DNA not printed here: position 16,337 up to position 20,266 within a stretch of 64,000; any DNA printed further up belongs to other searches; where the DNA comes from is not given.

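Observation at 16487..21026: Operon encoding a ~1200-aa beta-rich adhesin-like protein with a prepilin (type IV pilin) N-terminus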

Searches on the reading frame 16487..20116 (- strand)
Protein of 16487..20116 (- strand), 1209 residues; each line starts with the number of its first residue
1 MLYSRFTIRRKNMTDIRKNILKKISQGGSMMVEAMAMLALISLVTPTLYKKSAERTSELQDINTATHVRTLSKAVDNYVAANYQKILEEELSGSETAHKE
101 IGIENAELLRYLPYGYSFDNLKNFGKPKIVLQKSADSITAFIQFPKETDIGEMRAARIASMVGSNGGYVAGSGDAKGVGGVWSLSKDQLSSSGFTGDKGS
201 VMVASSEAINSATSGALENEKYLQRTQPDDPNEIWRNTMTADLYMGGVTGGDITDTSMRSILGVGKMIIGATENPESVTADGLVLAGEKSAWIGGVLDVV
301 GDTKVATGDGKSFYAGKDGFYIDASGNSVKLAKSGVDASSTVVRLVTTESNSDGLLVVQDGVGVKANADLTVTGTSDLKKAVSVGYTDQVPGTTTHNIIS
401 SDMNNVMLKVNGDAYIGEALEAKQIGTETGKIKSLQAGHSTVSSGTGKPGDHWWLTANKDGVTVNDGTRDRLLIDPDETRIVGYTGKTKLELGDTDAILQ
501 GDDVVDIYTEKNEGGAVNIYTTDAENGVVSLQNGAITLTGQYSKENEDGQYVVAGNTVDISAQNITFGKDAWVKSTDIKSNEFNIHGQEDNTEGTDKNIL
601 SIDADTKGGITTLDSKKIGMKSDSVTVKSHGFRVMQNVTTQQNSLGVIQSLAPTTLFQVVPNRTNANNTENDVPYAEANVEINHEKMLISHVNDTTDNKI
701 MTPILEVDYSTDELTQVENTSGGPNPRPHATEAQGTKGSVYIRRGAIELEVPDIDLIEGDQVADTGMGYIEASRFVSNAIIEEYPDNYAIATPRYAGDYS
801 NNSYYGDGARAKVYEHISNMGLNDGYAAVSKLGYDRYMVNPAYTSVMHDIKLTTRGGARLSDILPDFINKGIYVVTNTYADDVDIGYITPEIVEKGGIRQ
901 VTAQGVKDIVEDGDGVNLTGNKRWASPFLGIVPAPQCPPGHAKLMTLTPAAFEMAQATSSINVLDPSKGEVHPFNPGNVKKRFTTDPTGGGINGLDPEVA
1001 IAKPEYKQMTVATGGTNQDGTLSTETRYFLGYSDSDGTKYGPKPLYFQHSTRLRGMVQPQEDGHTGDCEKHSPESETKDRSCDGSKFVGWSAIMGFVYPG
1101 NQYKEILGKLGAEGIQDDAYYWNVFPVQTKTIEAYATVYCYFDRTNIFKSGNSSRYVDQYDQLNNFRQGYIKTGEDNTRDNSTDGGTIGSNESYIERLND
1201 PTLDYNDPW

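Call 5: search_protein_families(library=pfam, proteins=[window:16487-20116:-], max_evalue=1)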
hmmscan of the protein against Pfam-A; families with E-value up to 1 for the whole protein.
window:16487-20116:- (1209 aa): 0 families

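Call 6: search_protein_families(library=ncbifam, proteins=[window:16487-20116:-], max_evalue=1)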
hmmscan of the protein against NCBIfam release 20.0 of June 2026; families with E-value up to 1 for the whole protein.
window:16487-20116:- (1209 aa): 1 family
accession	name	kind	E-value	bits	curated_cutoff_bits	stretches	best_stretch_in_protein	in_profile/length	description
NF007560.0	PRK10187.1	equivalog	0.053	12.8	327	1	20-101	47-127/266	trehalose-phosphatase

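Call 9: find_homologous_proteins(query=window:16487-20116:-, max_evalue=0.001)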
Query window:16487-20116:- (1209 aa): 598 proteins with E <= 0.001 among 8000 candidates; the best 120 are listed.
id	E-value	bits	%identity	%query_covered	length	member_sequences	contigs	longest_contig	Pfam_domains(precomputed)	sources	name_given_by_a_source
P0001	0.0e+0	2697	100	99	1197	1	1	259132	-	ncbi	-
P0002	0.0e+0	1630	68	99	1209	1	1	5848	-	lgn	-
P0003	0.0e+0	1629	69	99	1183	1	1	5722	-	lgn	-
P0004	1.8e-259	882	43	99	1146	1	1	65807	-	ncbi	-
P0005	3.9e-257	875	52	42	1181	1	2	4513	-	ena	-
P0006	1.8e-249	849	45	99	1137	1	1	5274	-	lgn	-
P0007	5.1e-244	831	45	99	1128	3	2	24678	-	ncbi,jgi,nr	ncbi:MAG: hypothetical protein E7016_05190 [Alphaproteobacteria bacterium]|nr:hypothetical protein [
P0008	1.6e-229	783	42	99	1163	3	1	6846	-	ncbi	-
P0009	1.1e-228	780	42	99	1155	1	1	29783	-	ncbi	-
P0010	1.7e-220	753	41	99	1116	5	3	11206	-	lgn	-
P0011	1.8e-213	730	39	49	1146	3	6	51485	-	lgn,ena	-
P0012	6.1e-212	725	40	99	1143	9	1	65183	-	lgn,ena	-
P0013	1.4e-208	714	40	99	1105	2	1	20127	-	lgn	-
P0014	1.9e-207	710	56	24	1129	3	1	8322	-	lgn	-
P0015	3.9e-206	706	36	76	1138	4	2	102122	-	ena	-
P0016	6.4e-206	705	39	99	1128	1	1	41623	-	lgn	-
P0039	5.8e-202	692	39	99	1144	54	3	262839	-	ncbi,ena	-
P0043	1.5e-201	691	34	77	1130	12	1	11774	-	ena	-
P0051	2.9e-201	690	39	99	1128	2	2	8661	-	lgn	-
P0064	2.6e-200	686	39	99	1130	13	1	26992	-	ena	-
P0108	1.1e-166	575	38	44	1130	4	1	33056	-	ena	-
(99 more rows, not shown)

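Call 10: find_related_loci(query=window:16487-20116:-, collection=genome_contigs, flank=10000)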
Query window:16487-20116:- (1209 aa) in genome_contigs; peptide patterns used: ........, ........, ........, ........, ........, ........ (x = any residue, [..] = any of these).
34 stretches matched a pattern; 9 encode a relative of the query (tblastn E <= 1e-3); 9 distinct loci.
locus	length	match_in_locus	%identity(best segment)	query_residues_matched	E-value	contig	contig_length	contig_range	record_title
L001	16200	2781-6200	46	1-1209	0e+0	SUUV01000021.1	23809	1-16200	MAG: Alphaproteobacteria bacterium isolate SIG55 NODE_41224_length_23809_cov_2.719745, whole genome shotgun sequence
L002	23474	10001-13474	43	1-1209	0e+0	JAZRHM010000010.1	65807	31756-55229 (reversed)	MAG: Alphaproteobacteria bacterium isolate T1900045481_YK20190175.MAGScoT_cleanbin_000003 SGB_7321_k141_2708946, whole g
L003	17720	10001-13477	42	1-1209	0e+0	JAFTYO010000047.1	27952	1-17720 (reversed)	MAG: Alphaproteobacteria bacterium isolate RGIG4267 Roe_deer_Colon.Co__c2137491, whole genome shotgun sequence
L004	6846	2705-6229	43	1-1209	0e+0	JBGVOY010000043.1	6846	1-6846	MAG: Alphaproteobacteria bacterium isolate fecal_MAG_20 fecal_MAG_20_contig_0043, whole genome shotgun sequence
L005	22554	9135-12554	41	5-1209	0e+0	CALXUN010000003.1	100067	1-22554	MAG: uncultured Alphaproteobacteria bacterium isolate BRZ_FB__bin86 genome assembly, contig: BRZ_FB__NODE_251_length_100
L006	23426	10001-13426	39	3-1209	0e+0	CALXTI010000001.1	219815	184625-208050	MAG: uncultured Alphaproteobacteria bacterium isolate BRZ_LA__bin12 genome assembly, contig: BRZ_LA__NODE_8_length_21981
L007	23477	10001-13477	41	1-1209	0e+0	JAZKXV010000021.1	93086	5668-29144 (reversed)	MAG: Alphaproteobacteria bacterium isolate T1900045114_TC20190108.MAGScoT_cleanbin_000007 SGB_4803_k141_1690534, whole g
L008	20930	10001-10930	56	3-309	4e-97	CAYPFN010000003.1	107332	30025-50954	MAG TPA_asm: uncultured Azospirillaceae bacterium isolate SRP141132_co1_303 genome assembly, contig: NODE_64_length_1073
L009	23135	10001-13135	31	16-1209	2e-47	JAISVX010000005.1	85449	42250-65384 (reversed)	MAG: Lactobacillaceae bacterium isolate Mx356_bin52 k119_507410, whole genome shotgun sequence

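Call 16: find_encoding_contigs(protein=P0001, flank=10000, max_places=3)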
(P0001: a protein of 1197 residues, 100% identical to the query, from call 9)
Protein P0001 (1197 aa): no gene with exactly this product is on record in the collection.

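Call 17: find_encoding_contigs(protein=P0039, flank=10000, max_places=3)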
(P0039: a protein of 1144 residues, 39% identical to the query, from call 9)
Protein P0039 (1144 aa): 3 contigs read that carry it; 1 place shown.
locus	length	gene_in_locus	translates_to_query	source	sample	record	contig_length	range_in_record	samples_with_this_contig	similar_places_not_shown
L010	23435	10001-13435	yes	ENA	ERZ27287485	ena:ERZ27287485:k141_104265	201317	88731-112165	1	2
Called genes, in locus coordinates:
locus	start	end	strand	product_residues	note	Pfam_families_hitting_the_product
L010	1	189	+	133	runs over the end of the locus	PF04379:DUF525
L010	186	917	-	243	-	PF00308:Bac_DnaA (faint), PF22688:Hda_lid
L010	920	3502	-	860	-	PF13188:PAS_8 (faint), PF13426:PAS_9 (faint), PF13596:PAS_10 (faint), PF00989:PAS (faint), PF08448:PAS_4 (weak), PF00512:HisKA, PF02518:HATPase_c, PF00072:Response_reg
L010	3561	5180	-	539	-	PF02878:PGM_PMM_I, PF02879:PGM_PMM_II, PF02880:PGM_PMM_III, PF24947:PGM1_C_vert_fung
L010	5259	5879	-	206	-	PF09140:MipZ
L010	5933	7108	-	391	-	PF13354:Beta-lactamase2, PF00768:Peptidase_S11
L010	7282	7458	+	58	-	-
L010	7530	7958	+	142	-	-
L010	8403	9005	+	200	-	PF00881:Nitroreductase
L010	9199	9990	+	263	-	-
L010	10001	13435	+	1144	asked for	-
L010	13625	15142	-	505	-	PF00587:tRNA-synt_2b, PF03129:HGTP_anticodon, PF09180:ProRS-C_1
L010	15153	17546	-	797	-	PF01588:tRNA_bind, PF03483:B3_4, PF03484:B5, PF17759:tRNA_synthFbeta, PF03147:FDX-ACB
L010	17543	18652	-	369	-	PF02912:Phe_tRNA-synt_N, PF01409:tRNA-synt_2d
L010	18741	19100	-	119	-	PF00453:Ribosomal_L20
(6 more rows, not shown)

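Call 21: search_solved_structures(query=A1, max_evalue=10, show_alignments=2)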
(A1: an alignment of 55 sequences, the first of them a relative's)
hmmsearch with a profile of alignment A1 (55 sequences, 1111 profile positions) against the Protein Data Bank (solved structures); distinct sequences matched with E-value up to 10: 0.

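Call 36: predict_structure(alignment_id=A1)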
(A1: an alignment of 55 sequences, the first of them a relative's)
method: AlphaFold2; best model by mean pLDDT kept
length: 1197 residues; sequences in the alignment: 55
mean_pLDDT: 57.7   pTM: 0.38
mean pLDDT of the five models: 57.7, 57.3, 54.9, 54.5, 54.4
residues with pLDDT >= 90: 34; 70-90: 310; 50-70: 371; < 50: 482
segments of 3 or more residues with pLDDT < 50: 1-7, 15-17, 30-37, 196-211, 227-291, 321-401, 405-407, 414-417, 429-438, 499-513, 552-556, 605-643, 651-664, 700-765, 781-804, 808-857, 935-938, 975-984, 1031-1035, 1129-1137, 1167-1169, 1188-1197
pLDDT, mean of each block of 10 residues (from residue 1): 45 51 52 46 70 87 84 82 80 85 79 90 83 88 88 90 85 89 89 62 44 60 49 36 37 31 33 32 32 54 62 57 39 33 32 32 37 35 37 46 49 49 60 45 80 82 87 84 76 59 38 56 62 56 59 49 66 66 67 63 45 35 41 40 55 44 56 67 54 54 39 35 33 31 38 35 50 57 42 41 48 39 32 34 38 46 81 86 82 78 60 85 57 52 55 56 57 49 49 68 68 65 56 51 84 72 54 82 83 71 82 78 61 49 62 67 51 53 54 38
secondary structure, 60 per line:
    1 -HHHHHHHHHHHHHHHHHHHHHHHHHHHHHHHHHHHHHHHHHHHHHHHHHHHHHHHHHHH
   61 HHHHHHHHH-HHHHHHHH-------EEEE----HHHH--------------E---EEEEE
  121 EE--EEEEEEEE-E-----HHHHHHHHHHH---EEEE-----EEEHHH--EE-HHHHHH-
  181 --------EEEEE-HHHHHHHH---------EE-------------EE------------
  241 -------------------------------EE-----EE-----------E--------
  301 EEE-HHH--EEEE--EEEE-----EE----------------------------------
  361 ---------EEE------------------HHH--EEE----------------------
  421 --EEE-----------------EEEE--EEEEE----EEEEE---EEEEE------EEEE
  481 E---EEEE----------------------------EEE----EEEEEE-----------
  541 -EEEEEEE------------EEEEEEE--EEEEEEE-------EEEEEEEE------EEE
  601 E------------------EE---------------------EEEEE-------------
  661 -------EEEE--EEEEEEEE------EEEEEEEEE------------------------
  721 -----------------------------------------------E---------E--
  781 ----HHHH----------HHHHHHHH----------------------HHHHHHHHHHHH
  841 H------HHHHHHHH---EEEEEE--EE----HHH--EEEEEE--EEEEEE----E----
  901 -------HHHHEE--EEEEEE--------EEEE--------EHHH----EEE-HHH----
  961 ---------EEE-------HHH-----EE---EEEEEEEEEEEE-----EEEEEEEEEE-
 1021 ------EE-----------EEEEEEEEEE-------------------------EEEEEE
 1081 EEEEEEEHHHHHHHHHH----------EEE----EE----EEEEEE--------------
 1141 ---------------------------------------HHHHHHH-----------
elements in order (helices of 4 or more, strands of 3 or more residues): H2-69 H71-78 E86-89 H94-97 E116-122 E125-132 H140-150 E154-157 E163-165 H174-179 E189-193 H195-202 E301-303 E310-313 E316-319 E370-372 E396-398 E423-425 E443-446 E449-453 E458-462 E466-470 E477-481 E485-488 E517-519 E524-529 E542-548 E561-567 E570-576 E584-591 E598-601 E643-647 E668-671 E674-681 E688-696 H785-788 H799-806 H829-841 H848-855 E859-864 E878-883 E886-891 H908-911 E916-921 E930-933 E950-952 E970-972 E993-1004 E1010-1019 E1040-1049 E1075-1087 H1088-1097 E1108-1110 E1121-1126 H1180-1186

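Call 38: fold_search(model_id=the predicted structure, library=pdb)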
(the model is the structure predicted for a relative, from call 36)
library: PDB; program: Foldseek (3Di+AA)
matches with E <= 10: 141; with E <= 0.001: 0
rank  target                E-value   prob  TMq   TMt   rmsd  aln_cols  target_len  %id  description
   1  5nxf_B                6.5e-02  0.16  0.07  0.12  26.7       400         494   10  Crystal structure of the carboxy-terminal region of the bacteriophage T4 proximal long tail fibre protein gp34, residu (released 2017-07-12)
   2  5nxh_A                2.1e-01  0.08  0.06  0.09  27.7       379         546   10  Crystal structure of the carboxy-terminal region of the bacteriophage T4 proximal long tail fibre protein gp34, residu (released 2017-07-12)
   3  8ond_A                3.4e-01  0.14  0.04  0.12  20.6       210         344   12  Structure of the C-terminal domains of the Bdellovibrio bacteriovorus Bd2133 fibre (released 2023-10-25)
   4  4m1j_C                6.1e-01  0.05  0.04  0.06  24.9       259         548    8  Crystal structure of Pseudomonas aeruginosa PvdQ in complex with a transition state analogue (released 2013-08-28)
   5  2wyb_B                6.1e-01  0.04  0.04  0.07  24.8       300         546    8  The quorum quenching N-acyl homoserine lactone acylase PvdQ with a covalently bound dodecanoic acid (released 2009-12-29)
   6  5yvq_A                6.8e-01  0.05  0.04  0.09  21.8       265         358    8  Complex of Mu phage tail fiber and its chaperone (released 2019-05-22)
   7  3l94_B                7.2e-01  0.04  0.04  0.07  24.6       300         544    9  Structure of PvdQ covalently acylated with myristate (released 2011-01-26)
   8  4bth_B                8.0e-01  0.04  0.03  0.06  24.6       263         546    8  The LeuA146Trp,PheB24Tyr Double Mutant of the Quorum Quenching N-acyl Homoserine Lactone Acylase PvdQ Has an Altered S (released 2014-01-22)
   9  9l4k_B                8.9e-01  0.08  0.04  0.11  17.7       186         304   10  Structure of human NLRP2-TLE6-OOEP complex (released 2025-10-01)
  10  6l7i_G                9.9e-01  0.04  0.05  0.07  21.4       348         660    9  Signal substraction of TcdB1-TccC2 and part of TcdA1 (released 2021-03-31)
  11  8fgw_B                9.9e-01  0.03  0.03  0.03  21.4       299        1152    9  Human IFT-A complex structures provide molecular insights into ciliary transport (released 2023-02-22)
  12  4yf9_I                1.0e+00  0.06  0.03  0.05  20.2       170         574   13  Structure of N-acylhomoserine lactone acylase MacQ (released 2016-03-02)
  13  7rro_W                1.0e+00  0.03  0.04  0.07  26.9       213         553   13  Structure of the 48-nm repeat doublet microtubule from bovine tracheal cilia (released 2021-10-27)
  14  4pxw_B                1.1e+00  0.06  0.04  0.12  17.4       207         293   10  Crystal structure of human DCAF1 WD40 repeats (Q1250L) (released 2014-04-16)
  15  6ptj_G                1.1e+00  0.05  0.04  0.08  23.5       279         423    7  Structure of Ctf4 trimer in complex with one CMG helicase (released 2019-11-20)
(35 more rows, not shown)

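Call 41: search_protein_families(library=phrogs, proteins=[window:16487-20080:-], max_evalue=1)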
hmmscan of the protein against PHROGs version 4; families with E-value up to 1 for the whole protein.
window:16487-20080:- (1197 aa): 0 families
